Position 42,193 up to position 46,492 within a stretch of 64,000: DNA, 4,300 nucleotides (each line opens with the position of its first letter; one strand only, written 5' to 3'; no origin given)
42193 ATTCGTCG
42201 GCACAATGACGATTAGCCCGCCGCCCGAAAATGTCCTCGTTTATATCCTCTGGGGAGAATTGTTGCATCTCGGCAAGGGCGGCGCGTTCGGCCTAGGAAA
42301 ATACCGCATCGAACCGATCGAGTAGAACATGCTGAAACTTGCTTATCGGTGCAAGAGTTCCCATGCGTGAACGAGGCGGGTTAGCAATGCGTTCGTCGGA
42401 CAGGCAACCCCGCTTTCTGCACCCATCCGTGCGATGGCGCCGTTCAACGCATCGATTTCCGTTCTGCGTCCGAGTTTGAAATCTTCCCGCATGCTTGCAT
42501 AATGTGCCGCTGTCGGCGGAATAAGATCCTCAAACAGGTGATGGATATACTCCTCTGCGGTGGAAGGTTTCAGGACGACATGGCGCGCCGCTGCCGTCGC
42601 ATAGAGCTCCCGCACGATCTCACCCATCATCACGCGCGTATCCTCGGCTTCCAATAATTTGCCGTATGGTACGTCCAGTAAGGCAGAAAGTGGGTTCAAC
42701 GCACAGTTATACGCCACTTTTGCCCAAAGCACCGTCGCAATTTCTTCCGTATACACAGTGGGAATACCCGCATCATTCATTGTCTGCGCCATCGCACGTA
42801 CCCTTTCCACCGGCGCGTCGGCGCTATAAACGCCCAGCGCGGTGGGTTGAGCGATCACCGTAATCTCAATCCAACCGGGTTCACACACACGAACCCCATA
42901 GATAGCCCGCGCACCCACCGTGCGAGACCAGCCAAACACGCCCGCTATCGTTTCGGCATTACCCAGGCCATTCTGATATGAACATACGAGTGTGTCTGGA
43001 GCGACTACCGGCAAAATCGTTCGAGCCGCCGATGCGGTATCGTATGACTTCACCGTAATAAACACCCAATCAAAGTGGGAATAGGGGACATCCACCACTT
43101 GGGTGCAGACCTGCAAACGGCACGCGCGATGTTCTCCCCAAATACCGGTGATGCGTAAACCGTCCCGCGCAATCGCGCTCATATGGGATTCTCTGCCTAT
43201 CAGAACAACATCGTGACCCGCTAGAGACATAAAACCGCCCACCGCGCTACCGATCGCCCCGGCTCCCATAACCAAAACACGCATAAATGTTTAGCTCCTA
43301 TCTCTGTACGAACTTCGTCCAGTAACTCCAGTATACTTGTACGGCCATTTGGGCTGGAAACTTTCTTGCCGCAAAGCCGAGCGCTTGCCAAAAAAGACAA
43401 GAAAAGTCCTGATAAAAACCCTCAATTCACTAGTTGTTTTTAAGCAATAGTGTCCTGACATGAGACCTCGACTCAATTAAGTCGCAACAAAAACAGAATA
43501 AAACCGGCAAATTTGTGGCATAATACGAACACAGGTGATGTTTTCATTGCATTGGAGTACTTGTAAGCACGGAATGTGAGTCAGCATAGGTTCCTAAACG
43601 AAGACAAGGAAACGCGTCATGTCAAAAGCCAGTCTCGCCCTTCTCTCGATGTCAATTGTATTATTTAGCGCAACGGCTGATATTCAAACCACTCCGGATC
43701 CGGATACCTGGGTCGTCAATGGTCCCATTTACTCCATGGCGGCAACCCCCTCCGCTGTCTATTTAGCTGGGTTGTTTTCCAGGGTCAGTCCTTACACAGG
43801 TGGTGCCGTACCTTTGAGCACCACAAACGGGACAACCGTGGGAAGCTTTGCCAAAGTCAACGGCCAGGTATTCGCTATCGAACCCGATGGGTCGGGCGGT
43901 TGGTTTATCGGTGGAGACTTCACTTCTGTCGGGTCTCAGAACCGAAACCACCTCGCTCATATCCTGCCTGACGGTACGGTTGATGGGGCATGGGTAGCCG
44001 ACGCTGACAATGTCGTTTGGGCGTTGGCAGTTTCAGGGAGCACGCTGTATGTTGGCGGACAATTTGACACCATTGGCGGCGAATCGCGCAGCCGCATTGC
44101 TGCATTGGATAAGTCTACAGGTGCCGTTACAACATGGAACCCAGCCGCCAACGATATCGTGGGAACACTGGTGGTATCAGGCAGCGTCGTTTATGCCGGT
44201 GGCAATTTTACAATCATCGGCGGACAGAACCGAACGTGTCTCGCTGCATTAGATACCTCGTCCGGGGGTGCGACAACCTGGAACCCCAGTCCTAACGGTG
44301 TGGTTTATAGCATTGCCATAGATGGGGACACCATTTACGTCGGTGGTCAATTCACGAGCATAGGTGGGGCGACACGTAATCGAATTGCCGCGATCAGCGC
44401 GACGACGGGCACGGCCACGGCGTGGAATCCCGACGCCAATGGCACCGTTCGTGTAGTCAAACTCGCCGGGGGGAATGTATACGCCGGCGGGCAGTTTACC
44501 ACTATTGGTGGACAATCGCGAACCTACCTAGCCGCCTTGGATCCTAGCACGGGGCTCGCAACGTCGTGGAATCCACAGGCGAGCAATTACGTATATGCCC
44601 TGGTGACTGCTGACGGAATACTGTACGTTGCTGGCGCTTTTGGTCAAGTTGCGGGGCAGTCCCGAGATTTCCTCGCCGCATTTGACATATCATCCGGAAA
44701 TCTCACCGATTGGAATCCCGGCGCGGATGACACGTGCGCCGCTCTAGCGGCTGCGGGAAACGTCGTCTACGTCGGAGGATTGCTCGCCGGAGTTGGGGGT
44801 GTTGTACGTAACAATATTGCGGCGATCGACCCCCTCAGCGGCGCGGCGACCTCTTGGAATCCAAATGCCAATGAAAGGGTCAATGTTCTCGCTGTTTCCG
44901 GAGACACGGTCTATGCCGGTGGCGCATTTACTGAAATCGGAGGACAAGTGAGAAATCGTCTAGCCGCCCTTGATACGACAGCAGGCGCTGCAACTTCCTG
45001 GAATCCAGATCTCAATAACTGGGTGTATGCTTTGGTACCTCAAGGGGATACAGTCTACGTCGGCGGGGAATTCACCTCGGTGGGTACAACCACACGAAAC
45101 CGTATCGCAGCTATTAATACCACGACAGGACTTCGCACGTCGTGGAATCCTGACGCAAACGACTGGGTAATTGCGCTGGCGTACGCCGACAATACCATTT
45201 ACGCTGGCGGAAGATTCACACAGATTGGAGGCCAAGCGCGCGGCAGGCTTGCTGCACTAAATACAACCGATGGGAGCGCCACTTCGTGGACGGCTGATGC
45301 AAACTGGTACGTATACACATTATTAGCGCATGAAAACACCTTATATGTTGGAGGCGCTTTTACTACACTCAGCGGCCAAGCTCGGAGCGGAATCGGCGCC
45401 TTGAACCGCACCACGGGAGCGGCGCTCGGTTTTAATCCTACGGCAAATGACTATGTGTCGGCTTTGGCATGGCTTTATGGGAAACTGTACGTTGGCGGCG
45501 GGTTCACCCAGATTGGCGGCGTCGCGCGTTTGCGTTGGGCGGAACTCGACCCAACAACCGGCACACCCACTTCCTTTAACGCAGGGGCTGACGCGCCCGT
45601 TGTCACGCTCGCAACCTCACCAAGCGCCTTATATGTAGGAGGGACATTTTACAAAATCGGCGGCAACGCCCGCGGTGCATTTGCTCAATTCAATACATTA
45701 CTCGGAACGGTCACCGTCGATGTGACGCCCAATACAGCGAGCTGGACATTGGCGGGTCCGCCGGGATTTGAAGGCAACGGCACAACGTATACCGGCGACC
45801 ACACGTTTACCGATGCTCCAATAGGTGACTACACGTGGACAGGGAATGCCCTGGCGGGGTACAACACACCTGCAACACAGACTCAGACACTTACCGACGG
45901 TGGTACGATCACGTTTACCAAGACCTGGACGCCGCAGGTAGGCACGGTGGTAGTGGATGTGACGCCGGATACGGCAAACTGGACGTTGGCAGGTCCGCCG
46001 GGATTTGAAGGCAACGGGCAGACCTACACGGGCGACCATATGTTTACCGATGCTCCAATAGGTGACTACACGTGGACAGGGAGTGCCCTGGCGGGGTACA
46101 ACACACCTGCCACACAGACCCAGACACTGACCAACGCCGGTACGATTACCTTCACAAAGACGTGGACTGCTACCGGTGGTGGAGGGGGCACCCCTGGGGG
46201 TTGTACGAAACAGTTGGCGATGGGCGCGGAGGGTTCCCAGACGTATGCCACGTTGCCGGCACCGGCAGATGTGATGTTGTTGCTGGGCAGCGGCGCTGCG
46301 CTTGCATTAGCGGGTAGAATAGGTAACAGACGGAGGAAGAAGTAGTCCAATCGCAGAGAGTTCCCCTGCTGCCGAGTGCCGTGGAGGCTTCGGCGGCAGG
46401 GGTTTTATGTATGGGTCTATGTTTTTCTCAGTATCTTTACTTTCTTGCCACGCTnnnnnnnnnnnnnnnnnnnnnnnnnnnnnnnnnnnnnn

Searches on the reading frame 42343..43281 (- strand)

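Call 8: search_protein_families(library=ncbifam, proteins=[window:42343-43281:-], max_evalue=0.001)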
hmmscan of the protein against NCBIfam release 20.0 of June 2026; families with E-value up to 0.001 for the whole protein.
window:42343-43281:- (312 aa): 18 families
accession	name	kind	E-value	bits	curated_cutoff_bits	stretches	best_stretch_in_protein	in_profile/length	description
TIGR00745.1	apbA_panE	subfamily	9.7e-74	248.4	141.35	1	1-308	1-302/305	2-dehydropantoate 2-reductase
NF005092.1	PRK06522.2-3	equivalog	3.8e-50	170.7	500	1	1-308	2-295/296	2-dehydropantoate 2-reductase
NF005091.0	PRK06522.2-2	equivalog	2.6e-49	168.1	252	1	2-306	4-295/302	2-dehydropantoate 2-reductase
NF005088.0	PRK06522.1-2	subfamily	6e-45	153.7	371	1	2-309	3-303/308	2-dehydropantoate 2-reductase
NF006083.0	PRK08229.1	equivalog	7.1e-43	146.9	371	1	1-308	4-317/341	2-dehydropantoate 2-reductase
NF004887.0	PRK06249.1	equivalog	4.3e-40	137.9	360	1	1-304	7-307/316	putative 2-dehydropantoate 2-reductase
NF005094.0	PRK06522.2-5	equivalog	8.3e-37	127.1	382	1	1-308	2-302/307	2-dehydropantoate 2-reductase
NF004311.0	PRK05708.1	equivalog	2.8e-34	118.3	378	1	4-304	7-294/305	putative 2-dehydropantoate 2-reductase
NF009543.0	PRK12921.1-5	equivalog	3.1e-33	115.2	339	1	2-308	3-303/305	oxidoreductase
NF005089.0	PRK06522.1-4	subfamily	8.3e-33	114.1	223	2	115-304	133-314/326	2-dehydropantoate 2-reductase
NF005087.0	PRK06522.1-1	equivalog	2.5e-29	102.3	351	1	2-306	3-287/296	2-dehydropantoate 2-reductase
NF005093.0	PRK06522.2-4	equivalog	6.4e-26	91.4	308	1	2-308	6-297/304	2-dehydropantoate 2-reductase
NF009541.0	PRK12921.1-1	equivalog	9.2e-17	61.2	338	1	2-306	8-291/297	oxidoreductase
NF005090.0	PRK06522.2-1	equivalog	1.2e-13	51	496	1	3-286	6-271/296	2-dehydropantoate 2-reductase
NF009542.0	PRK12921.1-4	equivalog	2.5e-10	40.1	288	1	161-303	141-278/286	oxidoreductase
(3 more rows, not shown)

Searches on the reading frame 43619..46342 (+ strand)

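Call 8: search_protein_families(library=ncbifam, proteins=[window:43619-46342:+], max_evalue=0.001)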
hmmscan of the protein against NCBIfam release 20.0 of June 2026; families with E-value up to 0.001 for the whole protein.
window:43619-46342:+ (908 aa): 0 families

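Call 41: search_protein_families(library=pfam, proteins=[window:43619-46342:+], max_evalue=0.0001)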
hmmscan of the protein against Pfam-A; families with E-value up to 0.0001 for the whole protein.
window:43619-46342:+ (908 aa): 2 families
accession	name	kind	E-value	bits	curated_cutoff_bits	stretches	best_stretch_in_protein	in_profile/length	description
PF17164.10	DUF5122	-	3.4e-30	104.5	27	0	93-122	4-33/36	Domain of unknown function (DUF5122) beta-propeller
PF12768.13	Rax2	-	9e-07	29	28.8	0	226-356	23-155/254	Rax2 C-terminal beta propeller domain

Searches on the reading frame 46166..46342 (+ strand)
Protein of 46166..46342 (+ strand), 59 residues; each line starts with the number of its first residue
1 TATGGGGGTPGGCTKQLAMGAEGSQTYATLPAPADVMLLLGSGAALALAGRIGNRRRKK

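Call 59: search_protein_families(library=ncbifam, proteins=[window:46166-46342:+], max_evalue=1)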
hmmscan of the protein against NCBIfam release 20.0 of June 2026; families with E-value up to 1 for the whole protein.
seq(59 aa): 1 family
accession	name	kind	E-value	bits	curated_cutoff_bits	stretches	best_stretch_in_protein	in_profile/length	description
NF033554.9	floc_PepA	equivalog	0.024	14.4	80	1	4-59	209-261/261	flocculation-associated PEP-CTERM protein PepA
